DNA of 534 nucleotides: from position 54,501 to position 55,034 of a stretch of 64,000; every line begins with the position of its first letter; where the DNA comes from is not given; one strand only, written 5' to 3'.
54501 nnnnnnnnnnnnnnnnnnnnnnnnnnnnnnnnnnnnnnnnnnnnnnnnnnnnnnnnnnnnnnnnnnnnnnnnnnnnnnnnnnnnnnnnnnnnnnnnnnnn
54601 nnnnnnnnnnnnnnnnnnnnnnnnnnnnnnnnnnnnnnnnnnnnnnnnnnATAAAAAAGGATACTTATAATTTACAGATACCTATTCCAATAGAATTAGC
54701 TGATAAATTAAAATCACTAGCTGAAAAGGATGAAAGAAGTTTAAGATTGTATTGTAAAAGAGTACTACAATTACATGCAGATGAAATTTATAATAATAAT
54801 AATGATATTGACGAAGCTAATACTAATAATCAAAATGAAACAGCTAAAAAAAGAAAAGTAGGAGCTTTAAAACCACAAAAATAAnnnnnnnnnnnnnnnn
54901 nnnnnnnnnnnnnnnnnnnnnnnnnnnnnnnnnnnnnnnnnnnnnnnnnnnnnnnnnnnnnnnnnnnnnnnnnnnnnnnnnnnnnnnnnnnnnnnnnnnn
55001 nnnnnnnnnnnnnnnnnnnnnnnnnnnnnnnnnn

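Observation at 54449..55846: Type II (actin-like) partition locus: repeat array, RHH adaptor, ParM-like ATPase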

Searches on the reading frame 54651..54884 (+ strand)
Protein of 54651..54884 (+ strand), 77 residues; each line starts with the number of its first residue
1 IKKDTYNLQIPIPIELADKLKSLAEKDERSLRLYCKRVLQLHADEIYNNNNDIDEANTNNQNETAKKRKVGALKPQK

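Call 3: search_protein_families(library=pfam, proteins=[window:54651-54884:+], max_evalue=1)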
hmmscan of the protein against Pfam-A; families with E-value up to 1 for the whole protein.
window:54651-54884:+ (77 aa): 2 families
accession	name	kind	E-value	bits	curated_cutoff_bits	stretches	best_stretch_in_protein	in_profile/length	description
PF13820.11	NCOA6_TRADD-N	-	0.013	15.7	22.5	1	11-48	53-90/144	Nuclear receptor coactivator 6, TRADD-N domain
PF06386.16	GvpL_GvpF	-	0.13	12.7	23.6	1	15-66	100-149/245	Gas vesicle synthesis protein GvpL/GvpF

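Call 17: search_protein_families(library=ncbifam, proteins=[window:54651-54884:+], max_evalue=1)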
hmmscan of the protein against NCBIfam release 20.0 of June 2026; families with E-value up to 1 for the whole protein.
window:54651-54884:+ (77 aa): 1 family
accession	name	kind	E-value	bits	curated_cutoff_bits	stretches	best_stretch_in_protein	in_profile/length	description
NF041551.1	YlcI_YnfO_N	subfamily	0.14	12.2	30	1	6-30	3-26/42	YlcI/YnfO family protein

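Call 18: search_protein_families(library=phrogs, proteins=[window:54651-54884:+], max_evalue=0.1)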
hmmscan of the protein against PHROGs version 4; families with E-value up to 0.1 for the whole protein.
window:54651-54884:+ (77 aa): 6 families
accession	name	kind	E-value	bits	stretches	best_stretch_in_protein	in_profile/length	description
phrog_35171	-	unknown function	9.8e-35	119.4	1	33-77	1-45/45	-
phrog_29983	-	unknown function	4.3e-05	25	1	3-49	86-129/131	-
phrog_582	-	transcription regulation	0.059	14.7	1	2-48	54-100/105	Arc-like repressor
phrog_795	-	other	0.074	14.4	0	5-31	17-43/116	partition protein ATPase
phrog_19563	-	unknown function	0.084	14.2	1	26-61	8-43/76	-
phrog_15671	-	unknown function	0.099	14.1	0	15-50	12-46/50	-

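Call 33: find_homologous_proteins(query=window:54651-54881:+, max_evalue=0.01)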
Query seq(77 aa) (77 aa): 6 proteins with E <= 0.01 among 6 candidates.
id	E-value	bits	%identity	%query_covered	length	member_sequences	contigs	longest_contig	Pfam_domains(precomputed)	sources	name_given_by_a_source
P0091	3.9e-30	121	97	81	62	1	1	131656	-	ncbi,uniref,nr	ncbi:hypothetical protein IR152_10985 [Clostridioides sp. ES-S-0108-01]|uniref:hypothetical protein 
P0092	9.7e-21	91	98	58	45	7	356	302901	-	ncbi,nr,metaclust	ncbi:TPA: hypothetical protein KR288_002439 [Clostridioides difficile]|nr:hypothetical protein [Clos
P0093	6.9e-19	85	93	58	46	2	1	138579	-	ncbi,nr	ncbi:hypothetical protein M8668_13405 [Clostridioides difficile]|nr:hypothetical protein [Clostridio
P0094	8.6e-19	85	96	58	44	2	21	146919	-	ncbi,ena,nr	ncbi:hypothetical protein [Clostridioides difficile]|nr:hypothetical protein [Clostridioides diffici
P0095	1.4e-17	81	93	58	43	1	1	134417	-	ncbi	ncbi:hypothetical protein [Clostridioides difficile]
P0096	1.6e-17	81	75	70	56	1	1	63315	-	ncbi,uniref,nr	ncbi:hypothetical protein [Clostridioides sp. ZZV14-6345]|uniref:hypothetical protein n=1 Tax=Clostr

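Call 40: search_protein_representatives(protein=window:54651-54881:+)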
Query: 77 residues. Proteins with E-value up to 0.001 (for the whole library): 26; up to 1e-10: 2; up to 1e-30: 0. The best 26 are listed.
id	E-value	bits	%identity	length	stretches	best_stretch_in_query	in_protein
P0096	5.2e-18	80.6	76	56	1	23-76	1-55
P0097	5.3e-11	58.4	51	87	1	2-66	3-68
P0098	2.7e-09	53.0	48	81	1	2-66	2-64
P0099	3.5e-09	52.6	58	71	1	2-54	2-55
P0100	4.8e-09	52.2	54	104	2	3-60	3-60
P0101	5.1e-09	52.1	54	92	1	5-75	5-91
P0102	1.1e-08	51.0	47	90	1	2-59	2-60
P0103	1.5e-08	50.7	57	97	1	4-45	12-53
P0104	2.3e-08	50.1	40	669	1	21-45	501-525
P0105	3.8e-08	49.3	47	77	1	2-59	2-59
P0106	4.7e-08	49.1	44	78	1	2-68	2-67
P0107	5.4e-08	48.9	57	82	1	2-54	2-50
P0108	6.0e-08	48.7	51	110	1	3-51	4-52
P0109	1.2e-07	47.8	50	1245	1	16-35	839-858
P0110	1.4e-07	47.5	48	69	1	4-56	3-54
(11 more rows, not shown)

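Call 42: search_solved_structures(query=A3, max_evalue=10, show_alignments=3)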
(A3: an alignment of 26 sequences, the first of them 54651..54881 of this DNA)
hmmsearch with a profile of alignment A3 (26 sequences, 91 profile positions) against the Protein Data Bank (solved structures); distinct sequences matched with E-value up to 10: 6.
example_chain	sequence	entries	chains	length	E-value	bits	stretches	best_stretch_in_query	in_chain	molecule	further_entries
2k9i_A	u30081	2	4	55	0.014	19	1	7-49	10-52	Uncharacterized protein ORF56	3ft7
4hv0_A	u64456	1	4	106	0.32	14.6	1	11-49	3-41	AvtR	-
1q1v_A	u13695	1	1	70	0.44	14.2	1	12-61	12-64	DEK protein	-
1x93_A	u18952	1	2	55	0.61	13.7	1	17-44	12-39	hypothetical protein HP0222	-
8jpv_A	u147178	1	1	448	0.94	13.1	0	14-38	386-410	Glutamate--tRNA ligase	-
3v68_A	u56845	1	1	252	3.8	11.2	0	5-35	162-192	Putative uncharacterized protein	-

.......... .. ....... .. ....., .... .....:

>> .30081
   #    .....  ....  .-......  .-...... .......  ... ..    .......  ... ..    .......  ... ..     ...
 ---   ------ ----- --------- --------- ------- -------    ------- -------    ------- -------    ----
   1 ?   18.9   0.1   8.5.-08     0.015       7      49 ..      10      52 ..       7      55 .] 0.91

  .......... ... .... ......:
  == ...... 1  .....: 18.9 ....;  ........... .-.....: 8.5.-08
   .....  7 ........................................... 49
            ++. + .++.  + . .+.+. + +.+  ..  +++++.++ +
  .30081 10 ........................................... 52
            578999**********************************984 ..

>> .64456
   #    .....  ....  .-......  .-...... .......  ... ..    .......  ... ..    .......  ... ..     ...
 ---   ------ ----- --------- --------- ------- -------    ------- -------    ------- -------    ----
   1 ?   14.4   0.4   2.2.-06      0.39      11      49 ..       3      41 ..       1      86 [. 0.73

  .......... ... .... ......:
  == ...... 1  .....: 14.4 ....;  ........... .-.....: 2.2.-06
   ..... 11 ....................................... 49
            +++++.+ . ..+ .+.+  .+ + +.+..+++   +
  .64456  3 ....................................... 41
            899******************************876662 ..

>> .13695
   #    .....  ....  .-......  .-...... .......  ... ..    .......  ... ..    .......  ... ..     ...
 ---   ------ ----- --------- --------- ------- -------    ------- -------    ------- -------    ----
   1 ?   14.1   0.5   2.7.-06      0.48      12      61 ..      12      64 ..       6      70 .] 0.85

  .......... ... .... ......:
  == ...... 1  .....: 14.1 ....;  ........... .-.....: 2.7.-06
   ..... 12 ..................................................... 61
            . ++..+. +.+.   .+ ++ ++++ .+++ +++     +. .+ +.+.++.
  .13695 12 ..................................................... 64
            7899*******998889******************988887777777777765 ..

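Call 54: predict_structure(alignment_id=A4)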
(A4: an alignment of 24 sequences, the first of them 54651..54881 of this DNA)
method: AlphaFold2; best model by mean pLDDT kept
length: 77 residues; sequences in the alignment: 24
mean_pLDDT: 80.7   pTM: 0.54
mean pLDDT of the five models: 80.7, 80.3, 80.0, 79.9, 79.1
residues with pLDDT >= 90: 39; 70-90: 10; 50-70: 24; < 50: 4
segments of 3 or more residues with pLDDT < 50: 60-62
pLDDT, mean of each block of 10 residues (from residue 1): 81 98 98 96 91 55 57 66
secondary structure, 60 per line:
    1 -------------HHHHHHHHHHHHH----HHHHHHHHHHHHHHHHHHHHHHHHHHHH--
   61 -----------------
elements in order: H14-26 H31-58

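Call 58: fold_search(model_id=the predicted structure, library=pdb)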
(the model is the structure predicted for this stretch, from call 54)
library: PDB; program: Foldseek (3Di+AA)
matches with E <= 10: 102; with E <= 0.001: 0
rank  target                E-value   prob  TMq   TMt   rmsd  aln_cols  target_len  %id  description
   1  3ft7_A                1.5e-01  1.00  0.50  0.82   1.6        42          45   24  Crystal structure of an extremely stable dimeric protein from sulfolobus islandicus (released 2009-10-20)
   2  1myl_A                2.4e-01  0.99  0.48  0.76   1.5        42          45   17  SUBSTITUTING HYDROPHOBIC RESIDUES FOR A BURIED SALT BRIDGE ENHANCES PROTEIN STABILITY BUT DOES NOT REDUCE CONFORMATION (released 1995-01-26)
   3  9kkd_A                2.6e-01  0.99  0.48  0.78   1.5        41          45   24  the structure of StnY (released 2025-11-19)
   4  1bdv_D                3.0e-01  0.98  0.48  0.71   3.8        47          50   17  ARC FV10 COCRYSTAL (released 1999-01-06)
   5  1myl_E                3.4e-01  0.98  0.45  0.79   1.3        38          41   18  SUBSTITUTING HYDROPHOBIC RESIDUES FOR A BURIED SALT BRIDGE ENHANCES PROTEIN STABILITY BUT DOES NOT REDUCE CONFORMATION (released 1995-01-26)
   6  3ft7_B                3.7e-01  0.98  0.51  0.81   1.5        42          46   24  Crystal structure of an extremely stable dimeric protein from sulfolobus islandicus (released 2009-10-20)
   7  9kkd_B                4.0e-01  0.97  0.47  0.80   1.6        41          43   24  the structure of StnY (released 2025-11-19)
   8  1bdv_B                4.0e-01  0.97  0.48  0.68   3.8        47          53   17  ARC FV10 COCRYSTAL (released 1999-01-06)
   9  6sbx_C                4.0e-01  0.91  0.46  0.60   2.4        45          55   18  CdbA Form Two (released 2020-04-22)
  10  6sbx_A                4.3e-01  0.91  0.47  0.62   2.4        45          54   18  CdbA Form Two (released 2020-04-22)
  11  1myk_B                4.6e-01  0.97  0.49  0.79   1.4        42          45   17  CRYSTAL STRUCTURE, FOLDING, AND OPERATOR BINDING OF THE HYPERSTABLE ARC REPRESSOR MUTANT PL8 (released 1995-01-26)
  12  1baz_A                4.6e-01  0.97  0.50  0.74   1.6        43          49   16  ARC REPRESSOR MUTANT PHE10VAL (released 1998-06-17)
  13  1bdv_C                4.9e-01  0.87  0.42  0.68   2.6        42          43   24  ARC FV10 COCRYSTAL (released 1999-01-06)
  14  1b28_MODEL_1_A        4.9e-01  0.84  0.36  0.50   3.5        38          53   26  ARC REPRESSOR MYL MUTANT FROM SALMONELLA BACTERIOPHAGE P22 (released 1999-11-03)
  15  1ea4_H                5.3e-01  0.96  0.44  0.72   1.5        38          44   16  TRANSCRIPTIONAL REPRESSOR COPG/22bp dsDNA COMPLEX (released 2001-07-05)
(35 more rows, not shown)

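Call 86: search_protein_families(library=pfam, alignment_id=A3, max_evalue=0.1)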
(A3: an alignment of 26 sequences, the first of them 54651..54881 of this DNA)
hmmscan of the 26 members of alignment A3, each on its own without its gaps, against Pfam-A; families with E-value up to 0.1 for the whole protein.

A. member 1, window:54651-54881:+ (77 aa): 1 family
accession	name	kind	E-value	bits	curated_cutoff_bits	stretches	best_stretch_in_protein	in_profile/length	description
PF13820.11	NCOA6_TRADD-N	-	0.013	15.7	22.5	1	11-48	53-90/144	Nuclear receptor coactivator 6, TRADD-N domain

B. families by the number of members that match (of 26 scanned): 22 families
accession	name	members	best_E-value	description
PF22513.2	FitA-like_RHH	5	0.0012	Antitoxin FitA-like, ribbon-helix-helix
PF07878.17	RHH_5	4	7.6e-05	CopG-like RHH_1 or ribbon-helix-helix domain, RHH_5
PF13820.11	NCOA6_TRADD-N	3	0.0097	Nuclear receptor coactivator 6, TRADD-N domain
PF01402.27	RHH_1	2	0.002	Ribbon-helix-helix protein, copG family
PF05509.17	TraY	2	0.002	TraY domain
PF03869.20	Arc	2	0.015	Arc-like DNA binding domain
PF19891.5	DUF6364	2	0.045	Family of unknown function (DUF6364)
PF05534.18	HicB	1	0.013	HicB family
PF07002.22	Copine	1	0.021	Copine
PF22802.1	RsiG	1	0.03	RsiG-like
PF12441.14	CopG_antitoxin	1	0.045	CopG antitoxin of type II toxin-antitoxin system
PF09123.17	DUF1931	1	0.052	Domain of unknown function (DUF1931)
PF23259.1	CHX17_C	1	0.056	Plant cation/H(+) antiporter, C-terminal domain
PF18132.6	Tyrosinase_C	1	0.065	Tyrosinase C-terminal domain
PF22481.1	DUF6985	1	0.071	Domain of unknown function (DUF6985)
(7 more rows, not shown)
